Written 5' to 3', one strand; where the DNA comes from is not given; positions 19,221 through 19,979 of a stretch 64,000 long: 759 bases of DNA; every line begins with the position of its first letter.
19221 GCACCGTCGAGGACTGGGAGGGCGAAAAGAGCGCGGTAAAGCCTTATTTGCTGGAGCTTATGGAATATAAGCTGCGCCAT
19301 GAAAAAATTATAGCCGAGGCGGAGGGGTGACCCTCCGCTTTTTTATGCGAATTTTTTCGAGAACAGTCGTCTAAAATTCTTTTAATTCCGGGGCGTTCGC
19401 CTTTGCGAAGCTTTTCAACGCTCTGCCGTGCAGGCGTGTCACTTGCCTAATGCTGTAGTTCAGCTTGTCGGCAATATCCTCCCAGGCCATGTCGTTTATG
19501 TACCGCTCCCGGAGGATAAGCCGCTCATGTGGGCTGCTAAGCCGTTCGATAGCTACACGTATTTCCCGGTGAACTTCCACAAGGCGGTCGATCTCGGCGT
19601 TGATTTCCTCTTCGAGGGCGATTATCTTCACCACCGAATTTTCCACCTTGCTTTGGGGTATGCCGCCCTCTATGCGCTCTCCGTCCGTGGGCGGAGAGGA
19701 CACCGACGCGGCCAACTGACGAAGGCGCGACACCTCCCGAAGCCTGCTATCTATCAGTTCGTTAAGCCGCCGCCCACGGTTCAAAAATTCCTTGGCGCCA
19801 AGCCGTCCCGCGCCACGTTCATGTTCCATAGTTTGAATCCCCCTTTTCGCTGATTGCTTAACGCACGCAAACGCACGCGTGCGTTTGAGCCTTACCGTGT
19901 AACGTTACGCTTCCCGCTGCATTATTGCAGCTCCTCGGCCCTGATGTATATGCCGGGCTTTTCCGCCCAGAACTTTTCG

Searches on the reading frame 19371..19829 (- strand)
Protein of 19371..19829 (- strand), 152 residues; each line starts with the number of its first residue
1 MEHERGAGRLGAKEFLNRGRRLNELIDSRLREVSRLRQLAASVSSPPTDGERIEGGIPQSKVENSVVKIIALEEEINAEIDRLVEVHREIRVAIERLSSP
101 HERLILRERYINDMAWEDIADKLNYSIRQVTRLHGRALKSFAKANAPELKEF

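Call 7: search_protein_families(library=pfam, proteins=[window:19371-19829:-], max_evalue=0.01)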
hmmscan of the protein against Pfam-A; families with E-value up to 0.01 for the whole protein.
window:19371-19829:- (152 aa): 4 families
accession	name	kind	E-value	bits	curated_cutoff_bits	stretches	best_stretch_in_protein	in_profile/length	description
PF07374.17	DUF1492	-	5.8e-11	42.9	21.5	1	43-133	2-91/100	Protein of unknown function (DUF1492)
PF04545.22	Sigma70_r4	-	1.1e-05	25.2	24.1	1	99-139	6-46/50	Sigma-70, region 4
PF08281.18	Sigma70_r4_2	-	7.1e-05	22.8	25.7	1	88-139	2-52/54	Sigma-70, region 4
PF07011.16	Elf4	-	0.0011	19.3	27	0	59-93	36-70/83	Early Flowering 4 domain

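Call 10: search_protein_families(library=phrogs, proteins=[window:19371-19829:-], max_evalue=0.01)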
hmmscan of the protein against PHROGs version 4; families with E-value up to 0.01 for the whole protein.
window:19371-19829:- (152 aa): 5 families
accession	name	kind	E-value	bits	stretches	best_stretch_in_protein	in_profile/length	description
phrog_36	-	transcription regulation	1.4e-29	104.3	1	12-143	56-185/220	transcriptional regulator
phrog_248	-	transcription regulation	1.8e-12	48.7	1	30-144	29-136/161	transcriptional activator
phrog_8834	-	unknown function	9.6e-06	26.6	1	71-144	21-97/108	-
phrog_645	-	DNA, RNA and nucleotide metabolism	0.0019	19.4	1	110-146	34-71/196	Rnase E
phrog_3512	-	transcription regulation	0.0071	17.5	1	79-144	50-112/130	sigma factor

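Call 11: find_related_loci(query=window:19371-19829:-, collection=viral_contigs, flank=4000)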
Query window:19371-19829:- (152 aa) in viral_contigs; peptide patterns used: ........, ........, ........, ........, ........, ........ (x = any residue, [..] = any of these).
122 stretches matched a pattern; 19 encode a relative of the query (tblastn E <= 1e-3); 19 distinct loci.
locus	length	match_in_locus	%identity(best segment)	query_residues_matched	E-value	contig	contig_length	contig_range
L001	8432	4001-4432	44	3-141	4e-32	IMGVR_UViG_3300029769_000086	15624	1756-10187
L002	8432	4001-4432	44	3-141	6e-32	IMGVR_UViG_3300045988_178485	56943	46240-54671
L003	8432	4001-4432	44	3-141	8e-32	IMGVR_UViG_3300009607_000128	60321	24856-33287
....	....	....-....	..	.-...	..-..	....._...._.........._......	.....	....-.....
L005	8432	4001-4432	44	3-141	7e-31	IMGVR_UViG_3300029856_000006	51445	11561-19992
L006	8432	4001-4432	44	3-141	3e-30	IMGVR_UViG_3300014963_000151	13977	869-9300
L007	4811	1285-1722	38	2-147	2e-27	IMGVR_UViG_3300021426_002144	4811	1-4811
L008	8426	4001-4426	36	6-147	5e-26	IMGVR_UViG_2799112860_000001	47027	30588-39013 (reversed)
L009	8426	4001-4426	36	6-147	8e-26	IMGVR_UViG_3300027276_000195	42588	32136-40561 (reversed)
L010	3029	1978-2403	36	6-147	7e-26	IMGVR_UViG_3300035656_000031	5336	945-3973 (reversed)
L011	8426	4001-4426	36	6-147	1e-25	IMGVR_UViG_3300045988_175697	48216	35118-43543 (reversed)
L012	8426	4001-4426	36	6-147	1e-25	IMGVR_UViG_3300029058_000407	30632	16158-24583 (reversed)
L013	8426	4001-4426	35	6-147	7e-25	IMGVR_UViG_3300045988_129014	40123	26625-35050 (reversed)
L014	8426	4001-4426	35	6-147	6e-25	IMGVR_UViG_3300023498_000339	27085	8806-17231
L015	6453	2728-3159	38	10-151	4e-24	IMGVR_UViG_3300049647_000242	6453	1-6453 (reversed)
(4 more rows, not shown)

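Call 23: find_related_loci(query=window:19371-19829:-, collection=genome_contigs, flank=5000)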
Query window:19371-19829:- (152 aa) in genome_contigs; peptide patterns used: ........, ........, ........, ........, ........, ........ (x = any residue, [..] = any of these).
600 stretches matched a pattern (row limit reached: there are more); 9 encode a relative of the query (tblastn E <= 1e-3); 9 distinct loci.
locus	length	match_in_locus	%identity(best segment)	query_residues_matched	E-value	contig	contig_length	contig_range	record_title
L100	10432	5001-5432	44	3-141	6e-32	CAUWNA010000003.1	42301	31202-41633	MAG: uncultured Oscillospiraceae bacterium isolate SRS15956991__bin7 genome assembly, contig: SRS15956991_NODE_424_lengt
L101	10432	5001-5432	44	3-141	3e-31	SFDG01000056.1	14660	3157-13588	MAG: Phocaeicola plebeius isolate W0P21.021 Contig2073, whole genome shotgun sequence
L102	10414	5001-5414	39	10-147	3e-27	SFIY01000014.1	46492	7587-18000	MAG: Clostridiales bacterium isolate W1P28.010 Contig184, whole genome shotgun sequence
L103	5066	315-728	40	10-147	3e-27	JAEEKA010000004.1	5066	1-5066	MAG: Oscillospiraceae bacterium isolate Tb.RUG.182 k141_325644_flag=1_multi=280.0000_len=5066, whole genome shotgun sequ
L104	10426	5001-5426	36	6-147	4e-26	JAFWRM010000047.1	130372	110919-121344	MAG: Oscillospiraceae bacterium isolate RGIG6004 Sheep_Omasum-3__c614994, whole genome shotgun sequence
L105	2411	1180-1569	42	10-140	1e-25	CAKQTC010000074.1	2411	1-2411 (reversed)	MAG: uncultured Clostridia bacterium isolate REFINED_METABAT215_TOP10_CONTIGS_1500_ASSEMBLY_K77_MERGED__Hadza_MoBio_hadz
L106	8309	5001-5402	36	8-142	2e-25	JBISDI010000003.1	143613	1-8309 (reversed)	Bacillota bacterium Meth-B3 3, whole genome shotgun sequence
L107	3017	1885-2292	34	9-145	1e-17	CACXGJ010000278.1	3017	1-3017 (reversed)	MAG: uncultured Ruminococcus sp. isolate RUG11233 genome assembly, contig: RUG11233_asm_278, whole genome shotgun sequen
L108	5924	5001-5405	35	12-149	3e-10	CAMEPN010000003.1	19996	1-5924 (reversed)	MAG: uncultured Clostridia bacterium isolate SRR11489776_bin.6_metaWRAP_v1.3_MAG genome assembly, contig: ERZ11466742.22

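Call 24: find_homologous_proteins(query=window:19371-19829:-, max_evalue=1e-10)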
Query window:19371-19829:- (152 aa): 9 proteins with E <= 1e-10 among 97 candidates.
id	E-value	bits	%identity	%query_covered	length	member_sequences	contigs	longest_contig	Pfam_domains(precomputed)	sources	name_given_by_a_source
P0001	2.8e-89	314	100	100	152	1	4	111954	PF07374.18,PF05263.18,PF04545.23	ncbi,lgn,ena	-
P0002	8.6e-82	290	91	100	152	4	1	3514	PF07374.18,PF05263.18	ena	-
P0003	5.6e-77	275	88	100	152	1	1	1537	PF07374.18,PF05263.18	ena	-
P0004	7.0e-67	242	78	100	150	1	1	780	PF07374.18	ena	-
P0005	4.0e-60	220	70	100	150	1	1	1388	PF07374.18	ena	-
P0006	5.8e-57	210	69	94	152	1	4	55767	PF07374.18,PF05263.18,PF08281.19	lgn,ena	-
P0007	4.0e-39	152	60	87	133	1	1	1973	PF07374.18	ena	-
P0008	6.6e-34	135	54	87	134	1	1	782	PF07374.18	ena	-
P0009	7.4e-30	122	50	86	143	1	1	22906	PF07374.18,PF04545.23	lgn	-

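Call 25: find_encoding_contigs(protein=P0002, flank=3000, max_places=3)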
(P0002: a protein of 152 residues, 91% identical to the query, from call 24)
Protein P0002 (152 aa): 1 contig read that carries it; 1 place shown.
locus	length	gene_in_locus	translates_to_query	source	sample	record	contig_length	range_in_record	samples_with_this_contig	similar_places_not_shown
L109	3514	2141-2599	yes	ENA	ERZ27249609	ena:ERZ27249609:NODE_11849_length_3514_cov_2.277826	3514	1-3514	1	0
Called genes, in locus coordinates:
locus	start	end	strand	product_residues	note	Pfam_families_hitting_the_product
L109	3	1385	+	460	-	?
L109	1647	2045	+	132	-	PF05866:RusA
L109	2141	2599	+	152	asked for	PF05263:DUF722 (weak), PF07374:DUF1492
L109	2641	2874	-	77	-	-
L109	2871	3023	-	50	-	-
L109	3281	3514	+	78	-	?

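Call 26: find_encoding_contigs(protein=P0006, flank=3000, max_places=4)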
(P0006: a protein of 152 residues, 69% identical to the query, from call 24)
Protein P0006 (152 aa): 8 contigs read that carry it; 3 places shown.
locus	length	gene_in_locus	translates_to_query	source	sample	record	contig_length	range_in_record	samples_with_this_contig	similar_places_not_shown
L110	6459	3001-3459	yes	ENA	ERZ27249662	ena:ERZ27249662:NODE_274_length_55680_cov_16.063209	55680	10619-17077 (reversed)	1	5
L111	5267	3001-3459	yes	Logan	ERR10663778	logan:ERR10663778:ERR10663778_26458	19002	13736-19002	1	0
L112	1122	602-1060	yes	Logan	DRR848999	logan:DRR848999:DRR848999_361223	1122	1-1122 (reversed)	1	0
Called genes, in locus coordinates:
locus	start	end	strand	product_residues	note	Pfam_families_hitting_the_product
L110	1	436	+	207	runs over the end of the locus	PF07352:Phage_Mu_Gam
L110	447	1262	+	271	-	-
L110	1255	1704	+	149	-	PF00436:SSB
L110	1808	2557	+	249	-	-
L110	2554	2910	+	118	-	-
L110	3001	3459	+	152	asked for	PF08281:Sigma70_r4_2 (faint), PF05263:DUF722 (weak), PF07374:DUF1492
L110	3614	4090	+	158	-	-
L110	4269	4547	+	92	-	-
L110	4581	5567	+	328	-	-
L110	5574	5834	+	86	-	-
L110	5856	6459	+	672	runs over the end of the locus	PF16510:P22_portal, PF23899:SU10_portal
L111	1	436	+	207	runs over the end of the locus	PF07352:Phage_Mu_Gam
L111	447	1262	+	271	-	-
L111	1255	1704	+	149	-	PF00436:SSB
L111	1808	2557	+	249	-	-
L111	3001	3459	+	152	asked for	PF08281:Sigma70_r4_2 (faint), PF05263:DUF722 (weak), PF07374:DUF1492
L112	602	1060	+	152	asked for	PF08281:Sigma70_r4_2 (faint), PF05263:DUF722 (weak), PF07374:DUF1492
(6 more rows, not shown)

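Call 27: find_encoding_contigs(protein=P0009, flank=3000, max_places=3)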
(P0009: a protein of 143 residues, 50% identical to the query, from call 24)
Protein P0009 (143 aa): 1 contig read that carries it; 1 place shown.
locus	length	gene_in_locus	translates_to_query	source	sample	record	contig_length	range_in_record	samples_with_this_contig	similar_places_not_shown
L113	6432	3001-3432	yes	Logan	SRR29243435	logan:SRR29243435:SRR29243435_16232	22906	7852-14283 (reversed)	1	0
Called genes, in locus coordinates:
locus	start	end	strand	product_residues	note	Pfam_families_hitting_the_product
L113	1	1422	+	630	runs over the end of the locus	PF03288:Pox_D5 (faint), PF08706:D5_N, PF19263:DUF5906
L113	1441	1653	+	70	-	-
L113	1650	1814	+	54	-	-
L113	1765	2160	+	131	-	-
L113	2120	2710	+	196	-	PF18909:dGTP_diPhyd_N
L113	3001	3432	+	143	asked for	PF07374:DUF1492, PF04545:Sigma70_r4 (weak)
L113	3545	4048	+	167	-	PF03592:Terminase_2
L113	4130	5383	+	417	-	PF04466:Terminase_3, PF17288:Terminase_3C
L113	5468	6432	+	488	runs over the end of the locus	PF05133:SPP1_portal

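Call 29: find_encoding_contigs(protein=P0001, flank=2000, max_places=4)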
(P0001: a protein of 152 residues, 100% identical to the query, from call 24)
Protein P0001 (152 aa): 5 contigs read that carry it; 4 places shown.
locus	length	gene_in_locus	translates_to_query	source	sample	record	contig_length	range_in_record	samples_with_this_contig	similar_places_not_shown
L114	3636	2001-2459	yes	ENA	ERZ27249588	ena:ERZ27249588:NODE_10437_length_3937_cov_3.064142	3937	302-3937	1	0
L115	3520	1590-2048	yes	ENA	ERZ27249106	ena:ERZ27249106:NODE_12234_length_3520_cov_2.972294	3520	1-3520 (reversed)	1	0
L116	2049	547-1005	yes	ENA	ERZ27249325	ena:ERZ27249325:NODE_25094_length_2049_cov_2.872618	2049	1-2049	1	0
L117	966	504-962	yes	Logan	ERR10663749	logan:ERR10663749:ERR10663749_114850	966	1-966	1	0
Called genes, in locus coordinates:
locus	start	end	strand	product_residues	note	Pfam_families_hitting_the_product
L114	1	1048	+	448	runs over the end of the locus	?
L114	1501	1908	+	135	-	PF05866:RusA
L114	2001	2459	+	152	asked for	PF05263:DUF722 (weak), PF07374:DUF1492, PF04545:Sigma70_r4 (faint)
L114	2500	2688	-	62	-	PF01381:HTH_3 (weak)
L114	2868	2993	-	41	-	-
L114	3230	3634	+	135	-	?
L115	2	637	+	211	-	?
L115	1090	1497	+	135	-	PF05866:RusA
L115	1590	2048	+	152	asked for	PF05263:DUF722 (weak), PF07374:DUF1492, PF04545:Sigma70_r4 (faint)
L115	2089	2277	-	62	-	PF01381:HTH_3 (weak)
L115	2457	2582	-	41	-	-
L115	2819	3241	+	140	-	PF03592:Terminase_2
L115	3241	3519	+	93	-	?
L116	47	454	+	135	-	PF05866:RusA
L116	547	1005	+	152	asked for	PF05263:DUF722 (weak), PF07374:DUF1492, PF04545:Sigma70_r4 (faint)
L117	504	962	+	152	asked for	PF05263:DUF722 (weak), PF07374:DUF1492, PF04545:Sigma70_r4 (faint)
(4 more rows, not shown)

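Call 30: find_encoding_contigs(protein=P0003, flank=2000, max_places=2)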
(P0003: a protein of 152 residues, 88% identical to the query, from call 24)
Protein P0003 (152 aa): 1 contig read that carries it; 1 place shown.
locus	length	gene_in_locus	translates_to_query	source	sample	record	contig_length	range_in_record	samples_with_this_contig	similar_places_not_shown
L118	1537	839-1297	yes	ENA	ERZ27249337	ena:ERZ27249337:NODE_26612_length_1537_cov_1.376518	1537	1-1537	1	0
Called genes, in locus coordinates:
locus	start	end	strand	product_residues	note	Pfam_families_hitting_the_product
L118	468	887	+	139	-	PF24963:DUF7768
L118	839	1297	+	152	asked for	PF05263:DUF722 (weak), PF07374:DUF1492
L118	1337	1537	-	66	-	?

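Call 31: find_encoding_contigs(protein=P0005, flank=2000, max_places=2)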
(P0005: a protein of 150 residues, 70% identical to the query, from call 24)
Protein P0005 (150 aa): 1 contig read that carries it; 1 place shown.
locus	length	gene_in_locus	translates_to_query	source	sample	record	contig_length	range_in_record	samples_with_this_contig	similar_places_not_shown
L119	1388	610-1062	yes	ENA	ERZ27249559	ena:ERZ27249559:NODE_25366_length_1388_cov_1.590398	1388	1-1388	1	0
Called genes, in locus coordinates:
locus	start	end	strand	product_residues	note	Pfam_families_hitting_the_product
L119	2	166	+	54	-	?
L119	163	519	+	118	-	-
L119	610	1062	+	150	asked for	PF07374:DUF1492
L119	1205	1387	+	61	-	?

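Call 32: find_encoding_contigs(protein=P0007, flank=2000, max_places=2)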
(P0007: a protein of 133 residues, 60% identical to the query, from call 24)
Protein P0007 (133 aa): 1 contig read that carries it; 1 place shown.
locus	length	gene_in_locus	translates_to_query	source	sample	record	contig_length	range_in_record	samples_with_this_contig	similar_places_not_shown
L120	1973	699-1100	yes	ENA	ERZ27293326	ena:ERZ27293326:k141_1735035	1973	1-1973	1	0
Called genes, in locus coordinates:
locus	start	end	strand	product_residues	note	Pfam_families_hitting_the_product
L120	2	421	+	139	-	?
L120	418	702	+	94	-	-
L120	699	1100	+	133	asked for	PF07374:DUF1492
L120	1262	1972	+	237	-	?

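Call 37: find_related_loci(query=A1, collection=viral_contigs, flank=1500)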
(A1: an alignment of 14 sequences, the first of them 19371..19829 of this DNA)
Query A1 (152 aa) in viral_contigs; peptide patterns used: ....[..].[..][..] (x = any residue, [..] = any of these).
142 stretches matched a pattern; 30 encode a relative of the query (tblastn E <= 1e-3); 30 distinct loci.
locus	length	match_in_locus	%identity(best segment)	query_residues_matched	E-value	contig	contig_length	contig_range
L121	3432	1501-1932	44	3-141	3e-32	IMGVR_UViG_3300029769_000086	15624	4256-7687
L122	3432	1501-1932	44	3-141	5e-32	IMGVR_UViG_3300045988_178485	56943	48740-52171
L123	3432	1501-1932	44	3-141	6e-32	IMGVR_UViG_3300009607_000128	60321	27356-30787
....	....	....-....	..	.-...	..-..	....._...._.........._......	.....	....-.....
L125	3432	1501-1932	44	3-141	6e-31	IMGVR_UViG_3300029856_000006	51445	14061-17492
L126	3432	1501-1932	44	3-141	2e-30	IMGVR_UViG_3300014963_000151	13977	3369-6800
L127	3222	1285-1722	38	2-147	2e-27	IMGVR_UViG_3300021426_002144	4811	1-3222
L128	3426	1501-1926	36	6-147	4e-26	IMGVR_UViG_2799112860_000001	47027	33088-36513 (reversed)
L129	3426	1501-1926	36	6-147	6e-26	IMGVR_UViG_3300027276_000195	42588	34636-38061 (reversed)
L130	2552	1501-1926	36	6-147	6e-26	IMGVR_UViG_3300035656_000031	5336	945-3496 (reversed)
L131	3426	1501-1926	36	6-147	9e-26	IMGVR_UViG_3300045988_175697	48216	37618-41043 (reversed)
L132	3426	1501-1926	36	6-147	1e-25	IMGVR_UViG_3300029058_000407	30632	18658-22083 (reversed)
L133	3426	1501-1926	35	6-147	5e-25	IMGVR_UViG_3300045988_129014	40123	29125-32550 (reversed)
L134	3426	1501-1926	35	6-147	5e-25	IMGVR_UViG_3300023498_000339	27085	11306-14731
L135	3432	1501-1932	38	10-151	3e-24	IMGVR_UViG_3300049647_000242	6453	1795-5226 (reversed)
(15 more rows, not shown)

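Call 45: search_solved_structures(query=A1, max_evalue=1, show_alignments=2)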
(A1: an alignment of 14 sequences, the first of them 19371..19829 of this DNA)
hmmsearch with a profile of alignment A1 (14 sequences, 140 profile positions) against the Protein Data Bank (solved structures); distinct sequences matched with E-value up to 1: 44.
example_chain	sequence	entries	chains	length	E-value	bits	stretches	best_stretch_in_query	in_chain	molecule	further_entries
6pmi_F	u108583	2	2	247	0.0015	21.9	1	75-135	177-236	RNA polymerase sigma factor FliA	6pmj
8jzt_A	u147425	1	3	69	0.0022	21.4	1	80-134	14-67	RNA polymerase sigma factor SigF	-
8gzg_F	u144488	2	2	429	0.0084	19.5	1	77-135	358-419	RNA polymerase sigma factor SigA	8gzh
7l7b_F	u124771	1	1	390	0.011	19.1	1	69-135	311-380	RNA polymerase sigma factor SigA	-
1tty_A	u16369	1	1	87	0.015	18.7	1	76-136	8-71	RNA polymerase sigma factor rpoD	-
8h3v_G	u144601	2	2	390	0.017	18.5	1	77-135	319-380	RNA polymerase sigma factor SigA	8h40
9dvs_G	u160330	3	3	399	0.025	18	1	77-135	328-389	RNA polymerase sigma factor SigA1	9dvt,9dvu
6jhe_A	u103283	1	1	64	0.065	16.6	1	77-129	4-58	ECF RNA polymerase sigma factor SigW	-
9gdo_F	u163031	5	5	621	0.085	16.2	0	76-137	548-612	RNA polymerase sigma factor RpoD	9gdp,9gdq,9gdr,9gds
1tlh_B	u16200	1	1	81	0.094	16.1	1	77-137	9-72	RNA polymerase sigma factor rpoD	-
4g6d_A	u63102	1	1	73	0.11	15.8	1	76-135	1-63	RNA polymerase sigma factor rpoD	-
1rp3_A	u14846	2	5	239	0.11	15.8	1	75-135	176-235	RNA polymerase sigma factor SIGMA-28 (FliA) | RNA polymerase sigma factor FliA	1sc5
3t72_o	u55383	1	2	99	0.16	15.3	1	77-137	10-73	RNA polymerase sigma factor rpoD, DNA-directed RNA polymerase subunit beta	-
2p7v_B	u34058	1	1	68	0.21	14.9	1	91-137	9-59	RNA polymerase sigma factor rpoD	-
2yo2_A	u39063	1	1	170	0.24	14.8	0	34-79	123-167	GENERAL CONTROL PROTEIN GCN4, PUTATIVE INNER MEMBRANE PROTEIN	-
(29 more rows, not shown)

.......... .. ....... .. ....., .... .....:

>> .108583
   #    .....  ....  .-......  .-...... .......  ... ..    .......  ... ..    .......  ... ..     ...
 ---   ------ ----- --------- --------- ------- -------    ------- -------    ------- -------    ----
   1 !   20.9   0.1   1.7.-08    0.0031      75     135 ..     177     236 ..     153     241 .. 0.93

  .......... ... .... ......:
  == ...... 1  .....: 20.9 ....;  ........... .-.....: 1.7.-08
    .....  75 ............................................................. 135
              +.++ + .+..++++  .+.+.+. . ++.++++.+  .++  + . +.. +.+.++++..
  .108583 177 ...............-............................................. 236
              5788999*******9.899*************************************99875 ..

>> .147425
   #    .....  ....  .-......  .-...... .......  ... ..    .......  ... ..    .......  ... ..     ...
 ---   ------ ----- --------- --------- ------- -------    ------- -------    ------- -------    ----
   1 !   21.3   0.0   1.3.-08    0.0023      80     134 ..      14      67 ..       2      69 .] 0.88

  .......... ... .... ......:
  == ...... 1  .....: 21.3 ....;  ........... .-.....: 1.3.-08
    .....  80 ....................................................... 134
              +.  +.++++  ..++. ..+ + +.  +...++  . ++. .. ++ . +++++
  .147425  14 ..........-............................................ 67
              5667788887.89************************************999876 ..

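Call 47: search_dna_similar(query=window:19371-19829:-, collection=phages, mode=protein, max_evalue=0.001, max_rows=40)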
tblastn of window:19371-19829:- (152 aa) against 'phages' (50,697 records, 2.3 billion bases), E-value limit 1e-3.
Records with a match: 62; places in all: 62; records where one place covers at least 80% of the query: 39.
Best place of each record, by identity: <60% 62.
By first word of the organism name: Streptococcus 31; phage 8; Ruminococcus 6; Bacteriophage 4; Christensenellales 2; Acutalibacteraceae 2; Oscillospirales 1; Dulem 1; Gardnerella 1; Syntrophomonadaceae 1; and 5 more.
By host as written in the record: - 11; Ruminococcus sp. 4; Christensenellales 2; Acutalibacteraceae 2; Streptococcus urinalis SRR067581 2; Streptococcus urinalis 2285-97 2; Streptococcus pneumoniae isolate DCC1738 2; Streptococcus uberis C8329 1; and 36 more.
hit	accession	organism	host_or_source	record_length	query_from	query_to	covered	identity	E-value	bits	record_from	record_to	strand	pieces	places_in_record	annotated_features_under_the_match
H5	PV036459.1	phage IMGVR 517045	human feces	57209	10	146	90%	40.1%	1e-18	87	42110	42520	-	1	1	transcriptional regulator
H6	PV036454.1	Christensenellales phage IMGVR 15666929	Christensenellales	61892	10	139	86%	40.8%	1e-16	81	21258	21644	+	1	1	hypothetical protein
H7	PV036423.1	phage NatCom_17901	human feces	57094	2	147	96%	35.4%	1e-12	69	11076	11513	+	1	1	hypothetical protein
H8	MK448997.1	Streptococcus phage Javan630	Streptococcus uberis C8329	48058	6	147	93%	36.3%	2e-14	75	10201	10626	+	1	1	hypothetical protein (x2)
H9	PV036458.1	Oscillospirales phage IMGVR 15609780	Oscillospirales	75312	6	152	97%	34.7%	3e-14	74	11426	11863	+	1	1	transcriptional regulator | hypothetical protein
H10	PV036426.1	Acutalibacteraceae phage NatCom_11578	Acutalibacteraceae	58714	6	142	90%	37.2%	1e-19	89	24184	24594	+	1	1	transcriptional regulator | hypothetical protein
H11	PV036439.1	Ruminococcus phage NatCom_28274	Ruminococcus sp.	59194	5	145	93%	35.7%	6e-13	71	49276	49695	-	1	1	transcriptional regulator | DNA helicase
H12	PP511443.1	Dulem virus 37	Propithecus coquereli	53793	13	148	89%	37.0%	4e-7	54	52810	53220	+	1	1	hypothetical protein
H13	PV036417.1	Ruminococcus phage NatCom_3870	Ruminococcus sp.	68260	9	140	87%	37.9%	1e-12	69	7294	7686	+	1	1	transcriptional regulator | DNA helicase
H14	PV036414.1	Ruminococcus phage NatCom_2329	Ruminococcus sp.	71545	9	140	87%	37.9%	1e-12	69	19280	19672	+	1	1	transcriptional regulator | DNA helicase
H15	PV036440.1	Ruminococcus phage NatCom_28775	Ruminococcus sp.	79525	9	140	87%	37.9%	1e-12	69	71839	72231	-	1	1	transcriptional regulator | DNA helicase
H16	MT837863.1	Bacteriophage sp.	human fecal samples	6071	12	146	89%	37.0%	5e-12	68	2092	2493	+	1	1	record has no annotation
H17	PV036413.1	Acutalibacteraceae phage NatCom_991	Acutalibacteraceae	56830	6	147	93%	35.2%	3e-17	82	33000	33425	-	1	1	transcriptional regulator | hypothetical protein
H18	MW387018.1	Gardnerella phage vB_Gva_AB1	Gardnerella vaginalis P680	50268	9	147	91%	35.7%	2e-13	72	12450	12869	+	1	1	RNA polymerase subunit sigma-70 | DEAD/DEAH box helicase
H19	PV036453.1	Syntrophomonadaceae phage IMGVR 15540650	Syntrophomonadaceae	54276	10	139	86%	37.7%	2e-14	75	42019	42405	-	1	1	hypothetical protein (x2)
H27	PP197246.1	Terrisporobacter phage TPDSL_ph1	Terrisporobacter petrolearius DSL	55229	6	142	90%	35.0%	1e-14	75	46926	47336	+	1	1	transcriptional regulator | DNA helicase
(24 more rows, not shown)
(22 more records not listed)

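Call 48: get_annotated_region(hit=H8, flank=1500)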
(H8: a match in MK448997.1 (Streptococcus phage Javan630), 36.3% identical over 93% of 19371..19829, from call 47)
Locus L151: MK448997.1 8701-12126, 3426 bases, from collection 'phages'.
description: Streptococcus phage Javan630, complete genome.
organism: Streptococcus phage Javan630 (NCBI taxid 2548289)
taxonomy: Viruses; Duplodnaviria; Heunggongvirae; Uroviricota; Caudoviricetes
host: Streptococcus uberis C8329; source: -; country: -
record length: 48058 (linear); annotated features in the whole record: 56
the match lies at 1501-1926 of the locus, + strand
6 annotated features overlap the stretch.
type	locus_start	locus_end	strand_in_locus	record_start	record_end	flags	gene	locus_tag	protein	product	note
CDS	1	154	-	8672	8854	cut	-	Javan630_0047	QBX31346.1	hypothetical protein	-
CDS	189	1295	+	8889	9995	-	-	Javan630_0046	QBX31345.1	DNA helicase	-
CDS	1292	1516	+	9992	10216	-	-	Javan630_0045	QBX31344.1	hypothetical protein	-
CDS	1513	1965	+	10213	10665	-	-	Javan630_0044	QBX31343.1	hypothetical protein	-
CDS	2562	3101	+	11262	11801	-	-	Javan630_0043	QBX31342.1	hypothetical protein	FIG00519798: hypothetical protein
CDS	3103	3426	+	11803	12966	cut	-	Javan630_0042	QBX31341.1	S-adenosylmethionine synthetase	-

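Call 49: get_annotated_region(hit=H18, flank=1500)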
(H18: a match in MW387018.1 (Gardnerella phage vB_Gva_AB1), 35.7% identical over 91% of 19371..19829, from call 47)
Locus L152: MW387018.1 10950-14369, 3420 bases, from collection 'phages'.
description: Gardnerella phage vB_Gva_AB1, complete genome.
organism: Gardnerella phage vB_Gva_AB1 (NCBI taxid 2800706)
taxonomy: Viruses; Duplodnaviria; Heunggongvirae; Uroviricota; Caudoviricetes
host: Gardnerella vaginalis P680; source: bacteria isolated from woman's vagina; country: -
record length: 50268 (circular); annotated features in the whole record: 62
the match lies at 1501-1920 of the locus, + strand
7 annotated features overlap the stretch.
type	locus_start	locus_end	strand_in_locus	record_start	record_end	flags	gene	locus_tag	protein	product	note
CDS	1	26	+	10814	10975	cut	-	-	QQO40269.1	VRR-NUC domain-containing protein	ORF13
CDS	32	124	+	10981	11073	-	-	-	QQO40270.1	VRR-NUC domain-containing protein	ORF14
CDS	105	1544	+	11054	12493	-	-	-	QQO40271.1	DEAD/DEAH box helicase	ORF15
CDS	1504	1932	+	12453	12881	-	-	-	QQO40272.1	RNA polymerase subunit sigma-70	ORF16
CDS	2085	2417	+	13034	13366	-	-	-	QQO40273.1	HNH endonuclease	ORF17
CDS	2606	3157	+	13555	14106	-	-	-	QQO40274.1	terminase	ORF18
CDS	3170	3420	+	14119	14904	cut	-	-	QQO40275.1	S-adenosylmethionine synthetase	ORF19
